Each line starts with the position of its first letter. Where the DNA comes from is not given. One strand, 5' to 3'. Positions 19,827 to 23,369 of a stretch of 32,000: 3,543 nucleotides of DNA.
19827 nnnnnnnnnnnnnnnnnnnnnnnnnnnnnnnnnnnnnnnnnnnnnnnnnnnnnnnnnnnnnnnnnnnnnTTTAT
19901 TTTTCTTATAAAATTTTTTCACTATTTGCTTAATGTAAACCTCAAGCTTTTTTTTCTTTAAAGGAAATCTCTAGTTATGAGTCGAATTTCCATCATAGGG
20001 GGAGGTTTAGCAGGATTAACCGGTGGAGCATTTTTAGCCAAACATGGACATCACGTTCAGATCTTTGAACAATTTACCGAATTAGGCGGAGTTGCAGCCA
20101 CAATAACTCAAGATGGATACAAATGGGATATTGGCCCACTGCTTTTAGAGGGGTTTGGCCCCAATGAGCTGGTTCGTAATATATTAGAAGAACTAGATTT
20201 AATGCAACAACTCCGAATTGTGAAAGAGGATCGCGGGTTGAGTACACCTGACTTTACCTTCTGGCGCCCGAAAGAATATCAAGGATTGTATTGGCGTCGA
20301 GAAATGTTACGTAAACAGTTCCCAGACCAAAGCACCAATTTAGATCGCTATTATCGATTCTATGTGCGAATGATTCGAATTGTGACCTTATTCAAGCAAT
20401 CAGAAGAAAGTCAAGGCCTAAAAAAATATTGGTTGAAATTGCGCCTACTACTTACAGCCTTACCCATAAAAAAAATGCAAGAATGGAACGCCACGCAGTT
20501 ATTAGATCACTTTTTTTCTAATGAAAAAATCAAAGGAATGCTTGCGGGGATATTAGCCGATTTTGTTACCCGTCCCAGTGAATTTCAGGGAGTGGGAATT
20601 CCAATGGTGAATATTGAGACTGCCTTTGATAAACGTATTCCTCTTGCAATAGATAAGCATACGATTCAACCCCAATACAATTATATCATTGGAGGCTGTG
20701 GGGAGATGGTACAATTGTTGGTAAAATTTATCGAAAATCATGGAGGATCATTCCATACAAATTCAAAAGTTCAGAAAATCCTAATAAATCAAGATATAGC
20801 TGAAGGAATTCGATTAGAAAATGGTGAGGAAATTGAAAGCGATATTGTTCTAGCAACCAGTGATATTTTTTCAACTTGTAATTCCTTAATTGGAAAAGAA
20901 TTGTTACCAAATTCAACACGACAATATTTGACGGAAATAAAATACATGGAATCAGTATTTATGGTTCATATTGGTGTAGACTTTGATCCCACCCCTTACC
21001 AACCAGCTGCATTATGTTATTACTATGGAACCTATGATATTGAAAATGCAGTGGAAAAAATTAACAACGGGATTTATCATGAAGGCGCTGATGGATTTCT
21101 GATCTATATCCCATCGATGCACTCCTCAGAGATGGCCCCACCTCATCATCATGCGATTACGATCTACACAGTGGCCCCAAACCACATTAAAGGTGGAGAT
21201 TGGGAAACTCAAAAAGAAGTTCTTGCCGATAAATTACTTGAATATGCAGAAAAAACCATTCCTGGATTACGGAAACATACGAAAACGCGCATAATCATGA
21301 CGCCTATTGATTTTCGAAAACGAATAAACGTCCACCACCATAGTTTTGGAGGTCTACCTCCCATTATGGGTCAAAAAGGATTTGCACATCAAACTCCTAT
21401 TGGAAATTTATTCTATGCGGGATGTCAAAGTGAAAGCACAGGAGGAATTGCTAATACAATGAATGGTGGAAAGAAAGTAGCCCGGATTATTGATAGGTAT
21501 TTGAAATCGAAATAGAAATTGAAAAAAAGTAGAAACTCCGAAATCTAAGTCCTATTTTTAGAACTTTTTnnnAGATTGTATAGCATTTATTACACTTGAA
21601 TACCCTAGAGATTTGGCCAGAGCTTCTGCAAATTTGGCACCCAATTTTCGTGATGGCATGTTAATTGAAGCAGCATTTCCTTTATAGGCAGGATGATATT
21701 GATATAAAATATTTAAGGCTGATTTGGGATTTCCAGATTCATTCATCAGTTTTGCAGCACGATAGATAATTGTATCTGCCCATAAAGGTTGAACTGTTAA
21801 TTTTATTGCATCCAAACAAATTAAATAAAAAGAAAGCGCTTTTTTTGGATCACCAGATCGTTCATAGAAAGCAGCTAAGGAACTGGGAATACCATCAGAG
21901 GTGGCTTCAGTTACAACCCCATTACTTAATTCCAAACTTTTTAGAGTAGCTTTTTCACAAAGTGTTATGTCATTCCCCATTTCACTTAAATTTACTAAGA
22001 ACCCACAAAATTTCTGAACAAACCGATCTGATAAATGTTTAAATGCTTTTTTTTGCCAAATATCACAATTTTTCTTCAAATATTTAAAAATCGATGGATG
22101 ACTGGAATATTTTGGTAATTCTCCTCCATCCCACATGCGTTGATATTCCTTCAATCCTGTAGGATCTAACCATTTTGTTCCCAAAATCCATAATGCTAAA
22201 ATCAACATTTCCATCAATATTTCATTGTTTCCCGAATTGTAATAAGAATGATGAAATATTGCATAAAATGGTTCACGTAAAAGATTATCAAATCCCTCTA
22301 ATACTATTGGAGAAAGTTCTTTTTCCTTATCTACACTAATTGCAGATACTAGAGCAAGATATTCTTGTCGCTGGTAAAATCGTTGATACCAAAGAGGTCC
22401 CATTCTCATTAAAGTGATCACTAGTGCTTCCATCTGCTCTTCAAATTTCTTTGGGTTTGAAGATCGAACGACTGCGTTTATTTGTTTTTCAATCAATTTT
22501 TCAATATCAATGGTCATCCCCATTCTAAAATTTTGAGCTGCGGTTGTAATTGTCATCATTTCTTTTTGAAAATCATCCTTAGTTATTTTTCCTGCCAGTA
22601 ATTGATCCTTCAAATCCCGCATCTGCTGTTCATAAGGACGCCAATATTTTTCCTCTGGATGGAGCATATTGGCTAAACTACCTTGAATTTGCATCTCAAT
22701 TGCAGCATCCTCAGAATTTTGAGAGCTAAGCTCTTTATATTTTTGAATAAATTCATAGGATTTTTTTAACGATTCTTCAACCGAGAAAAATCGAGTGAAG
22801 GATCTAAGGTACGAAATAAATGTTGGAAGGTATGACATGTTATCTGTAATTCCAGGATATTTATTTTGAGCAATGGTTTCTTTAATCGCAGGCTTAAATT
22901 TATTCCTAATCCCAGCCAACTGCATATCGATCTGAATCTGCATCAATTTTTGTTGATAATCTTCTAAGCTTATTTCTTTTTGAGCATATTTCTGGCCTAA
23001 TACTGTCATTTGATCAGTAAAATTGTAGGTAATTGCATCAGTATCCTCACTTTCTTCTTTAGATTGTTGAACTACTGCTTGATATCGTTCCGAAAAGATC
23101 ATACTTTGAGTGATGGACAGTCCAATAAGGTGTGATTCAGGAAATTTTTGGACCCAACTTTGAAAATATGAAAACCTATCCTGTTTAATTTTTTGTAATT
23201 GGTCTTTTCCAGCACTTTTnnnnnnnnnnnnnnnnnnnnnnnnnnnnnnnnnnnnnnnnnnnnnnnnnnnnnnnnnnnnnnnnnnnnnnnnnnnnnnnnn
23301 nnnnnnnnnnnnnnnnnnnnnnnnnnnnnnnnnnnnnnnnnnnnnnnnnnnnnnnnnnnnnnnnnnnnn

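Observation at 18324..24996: TIR and SIR2 NADase-type genes converge on a flavoprotein with an RHH regulator: candidate non-canonical NAD-targeting immune locus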

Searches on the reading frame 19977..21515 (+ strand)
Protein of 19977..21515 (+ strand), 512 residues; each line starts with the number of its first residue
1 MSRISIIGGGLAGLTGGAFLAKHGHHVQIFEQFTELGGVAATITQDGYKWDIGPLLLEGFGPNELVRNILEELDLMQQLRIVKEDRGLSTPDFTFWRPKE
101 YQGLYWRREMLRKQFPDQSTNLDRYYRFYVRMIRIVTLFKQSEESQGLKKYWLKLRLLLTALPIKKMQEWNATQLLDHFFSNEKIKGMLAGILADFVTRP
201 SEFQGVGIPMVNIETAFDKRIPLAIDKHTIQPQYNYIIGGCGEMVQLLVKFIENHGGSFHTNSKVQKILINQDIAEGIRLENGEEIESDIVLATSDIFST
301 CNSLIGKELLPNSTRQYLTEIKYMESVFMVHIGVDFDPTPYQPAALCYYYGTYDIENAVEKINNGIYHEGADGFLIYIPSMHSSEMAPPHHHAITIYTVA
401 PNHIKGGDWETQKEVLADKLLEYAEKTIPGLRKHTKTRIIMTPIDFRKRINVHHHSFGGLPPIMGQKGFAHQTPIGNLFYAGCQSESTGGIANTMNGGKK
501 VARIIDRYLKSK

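Call 3: search_protein_families(library=pfam, proteins=[window:19977-21515:+], max_evalue=0.1)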
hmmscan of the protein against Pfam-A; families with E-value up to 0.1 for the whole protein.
window:19977-21515:+ (512 aa): 13 families
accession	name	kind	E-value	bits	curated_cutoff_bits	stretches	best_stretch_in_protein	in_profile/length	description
PF01593.30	Amino_oxidase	-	3.4e-15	56.7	19.8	1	11-505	1-442/443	Flavin containing amine oxidoreductase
PF13450.12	NAD_binding_8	-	4.9e-14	52.8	21.9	1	6-73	1-68/68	NAD(P)-binding Rossmann-like domain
PF01266.30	DAO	-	5.1e-08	33.3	27.9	2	4-44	2-46/353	FAD dependent oxidoreductase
PF06100.17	MCRA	-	1.8e-05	24.3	23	0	5-49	5-55/495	MCRA family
PF00070.33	Pyr_redox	-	3.2e-05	24.8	22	1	3-36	1-34/82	Pyridine nucleotide-disulphide oxidoreductase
PF03486.20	HI0933_like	-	6e-05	23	50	0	4-37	3-36/244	HI0933-like protein Rossmann domain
PF07992.20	Pyr_redox_2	-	9.4e-05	22.4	26.1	1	4-34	3-175/291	Pyridine nucleotide-disulphide oxidoreductase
PF00890.30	FAD_binding_2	-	0.00016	21.4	20.4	1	6-40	4-37/414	FAD binding domain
PF01134.28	GIDA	-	0.003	17.1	22.1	0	4-33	2-31/391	Glucose inhibited division protein A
PF12831.13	FAD_oxidored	-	0.0045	16.8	27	1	6-78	4-73/416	FAD dependent oxidoreductase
PF01946.23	Thi4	-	0.0085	15.8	26.2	0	4-39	20-56/235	Thi4 family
PF15639.11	Tox-MPTase3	-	0.014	16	25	0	240-286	48-94/131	Metallopeptidase toxin 3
PF01494.25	FAD_binding_3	-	0.018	14.7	22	1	4-33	4-33/349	FAD binding domain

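Call 4: search_protein_families(library=padloc, proteins=[window:19977-21515:+], max_evalue=0.1)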
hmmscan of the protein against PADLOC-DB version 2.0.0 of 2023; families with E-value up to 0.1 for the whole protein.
window:19977-21515:+ (512 aa): 2 families
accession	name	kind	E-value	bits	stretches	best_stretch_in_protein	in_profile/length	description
PDLC01086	C3a186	-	8.6e-11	39.7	1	3-75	2-66/384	"C-3?,4? desaturase"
PDLC03858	LmuA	-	0.015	11.8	1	2-35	55-89/827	-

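Call 6: search_protein_families(library=ncbifam, proteins=[window:19977-21515:+], max_evalue=0.01)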
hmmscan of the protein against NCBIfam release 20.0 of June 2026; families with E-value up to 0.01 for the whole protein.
window:19977-21515:+ (512 aa): 49 families (the best 25 are shown)
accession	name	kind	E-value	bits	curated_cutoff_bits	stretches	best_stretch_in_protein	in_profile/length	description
TIGR02734.1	crtI_fam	subfamily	1.3e-41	142.9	238.1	2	236-507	212-490/504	phytoene desaturase family protein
TIGR02730.1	carot_isom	equivalog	3.3e-33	115.3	586.9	1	6-468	5-447/493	carotenoid isomerase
NF058655.1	CrtID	equivalog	9.8e-27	93.9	640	2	236-502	214-478/478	bifunctional phytoene desaturase/3,4-desaturase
NF005560.0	PRK07233.1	equivalog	2e-20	73.1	252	2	3-82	2-79/435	hypothetical protein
TIGR02733.1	desat_CrtD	equivalog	4.3e-19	68.5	549.7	2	3-75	3-75/492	C-3',4' desaturase CrtD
NF045689.1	BCarotKetCrtO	equivalog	5.4e-18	64.8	1000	2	172-288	187-289/563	beta-carotene ketolase CrtO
NF045637.1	carotdesatCrtDProt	equivalog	5.4e-15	54.9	580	2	237-313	217-293/485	1-hydroxycarotenoid 3,4-desaturase CrtD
NF042421.1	hydcarot_desat_CrtD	equivalog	1.4e-14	53.5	500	2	1-68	1-65/487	1-hydroxycarotenoid 3,4-desaturase CrtD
NF005548.0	PRK07208.1-4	equivalog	3.7e-12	45.6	389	1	2-54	4-56/488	hypothetical protein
TIGR02731.1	phytoene_desat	equivalog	2e-11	43.3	569.4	2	3-80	1-77/453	15-cis-phytoene desaturase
TIGR03467.1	HpnE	equivalog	2.5e-11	43.6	283.05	1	5-57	2-56/430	hydroxysqualene dehydroxylase HpnE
NF005547.0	PRK07208.1-3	equivalog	2.2e-10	39.9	380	1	3-53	6-56/465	hypothetical protein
TIGR02732.1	zeta_caro_desat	equivalog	8.3e-09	34.9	622.15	1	3-53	1-52/474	9,9'-di-cis-zeta-carotene desaturase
NF005545.0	PRK07208.1-1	equivalog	7.9e-08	31.1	451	1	4-53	10-60/504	hypothetical protein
NF005243.0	PRK06753.1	equivalog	9.6e-08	31.3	365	1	3-82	2-74/374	hypothetical protein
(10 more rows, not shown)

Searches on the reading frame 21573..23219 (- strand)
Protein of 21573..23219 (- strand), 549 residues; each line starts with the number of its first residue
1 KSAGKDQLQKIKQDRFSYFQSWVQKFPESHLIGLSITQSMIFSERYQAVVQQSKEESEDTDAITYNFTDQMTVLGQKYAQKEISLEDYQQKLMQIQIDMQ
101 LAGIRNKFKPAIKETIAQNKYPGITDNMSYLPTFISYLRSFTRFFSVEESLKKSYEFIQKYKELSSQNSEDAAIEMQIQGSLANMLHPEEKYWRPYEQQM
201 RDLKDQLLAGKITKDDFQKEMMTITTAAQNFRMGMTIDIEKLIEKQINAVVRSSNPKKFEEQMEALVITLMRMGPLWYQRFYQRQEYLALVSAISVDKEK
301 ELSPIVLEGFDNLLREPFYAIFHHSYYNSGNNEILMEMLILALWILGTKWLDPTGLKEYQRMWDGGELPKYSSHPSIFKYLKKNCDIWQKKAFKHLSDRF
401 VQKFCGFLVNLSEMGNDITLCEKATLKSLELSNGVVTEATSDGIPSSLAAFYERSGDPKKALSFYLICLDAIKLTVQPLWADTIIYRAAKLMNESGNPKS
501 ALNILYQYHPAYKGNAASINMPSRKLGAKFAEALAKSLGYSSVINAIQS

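Call 69: predict_structure(alignment_id=A3)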
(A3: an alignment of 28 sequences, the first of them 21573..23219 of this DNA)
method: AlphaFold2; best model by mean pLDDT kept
length: 549 residues; sequences in the alignment: 28
mean_pLDDT: 90.8   pTM: 0.83
mean pLDDT of the five models: 90.8, 90.2, 89.7, 88.9, 88.6
residues with pLDDT >= 90: 364; 70-90: 180; 50-70: 5; < 50: 0
segments of 3 or more residues with pLDDT < 50: none
pLDDT, mean of each block of 10 residues (from residue 1): 72 89 87 85 83 85 80 89 90 88 92 93 89 92 93 95 91 93 92 95 96 93 89 82 93 94 94 83 90 81 93 95 94 95 93 88 92 93 90 93 95 96 97 90 94 97 96 83 96 97 95 84 95 97 90
secondary structure, 60 per line:
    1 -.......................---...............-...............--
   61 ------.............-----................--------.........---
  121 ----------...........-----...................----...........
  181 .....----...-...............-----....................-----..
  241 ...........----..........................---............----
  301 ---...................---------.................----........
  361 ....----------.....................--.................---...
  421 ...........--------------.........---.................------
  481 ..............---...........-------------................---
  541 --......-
elements in order: H2-24 H28-42 H44-58 H67-79 H85-100 H109-117 H131-141 H147-165 H170-185 H194-208 H214-233 H239-251 H256-281 H285-296 H304-322 H332-348 H353-364 H375-395 H398-414 H418-431 H446-454 H458-474 H481-494 H498-508 H522-537 H543-548

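Call 72: fold_search(model_id=the predicted structure, library=pdb)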
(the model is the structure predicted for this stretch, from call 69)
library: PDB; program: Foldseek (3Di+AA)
matches with E <= 10: 698; with E <= 0.001: 0
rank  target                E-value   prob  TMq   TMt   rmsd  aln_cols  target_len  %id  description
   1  3cvp_A                1.7e-02  1.00  0.22  0.39  14.3       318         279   12  Structure of Peroxisomal Targeting Signal 1 (PTS1) binding domain of Trypanosoma brucei Peroxin 5 (TbPEX5)complexed to (released 2008-06-24)
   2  8fy4_B                2.0e-02  0.96  0.24  0.24  26.7       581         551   11  Structure of NOT1:NOT10:NOT11 module of the chicken CCR4-NOT complex (released 2023-08-30)
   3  8bfi_B                3.0e-02  0.91  0.23  0.22  27.4       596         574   10  human CNOT1-CNOT10-CNOT11 module (released 2022-12-28)
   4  5nnp_A                5.0e-02  0.85  0.22  0.19  20.9       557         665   14  Structure of Naa15/Naa10 bound to HypK-THB (released 2017-06-14)
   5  5nnp_E                6.4e-02  0.80  0.22  0.19  20.8       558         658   13  Structure of Naa15/Naa10 bound to HypK-THB (released 2017-06-14)
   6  9dtr_T                7.0e-02  0.28  0.13  0.11  37.3       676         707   10  Structure of the yeast post-catalytic P complex spliceosome at 2.3 Angstrom resolution (released 2024-12-25)
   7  9uwh_A4               7.3e-02  0.47  0.16  0.16  24.6       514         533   12  human mitoribosome trapped by retapamulin (released 2025-10-29)
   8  9f8w_B                8.2e-02  0.97  0.23  0.36  16.1       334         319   12  Crystal structure of the apo Pex5 peroxisomal cargo receptor from Trypanosoma brucei (released 2024-10-02)
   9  7qp7_y                8.9e-02  0.77  0.23  0.20  31.4       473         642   10  Structure of the human 48S initiation complex in closed state (h48S AUG closed) (released 2022-05-11)
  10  8fy3_B                1.0e-01  0.75  0.23  0.24  27.2       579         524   11  Structure of NOT1:NOT10:NOT11 module of the human CCR4-NOT complex (released 2023-07-26)
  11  5a7d_D                1.2e-01  0.87  0.21  0.30  16.8       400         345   11  Tetrameric assembly of LGN with Inscuteable (released 2016-08-03)
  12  6zmw_y                1.4e-01  0.66  0.22  0.18  36.8       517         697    9  Structure of a human 48S translational initiation complex (released 2020-09-23)
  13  9hmf_L                1.5e-01  0.44  0.19  0.16  30.9       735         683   12  Periplasmic scaffold of the Campylobacter jejuni flagellar motor (alpha carbon trace) (released 2024-12-25)
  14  9leq_B                1.5e-01  0.38  0.18  0.16  27.8       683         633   14  paralysed flagellum protein PflA N-terminal domain and PflB complex (released 2025-10-15)
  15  5nnr_A                1.6e-01  0.47  0.18  0.16  21.4       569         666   12  Structure of Naa15/Naa10 bound to HypK-THB (released 2017-06-14)
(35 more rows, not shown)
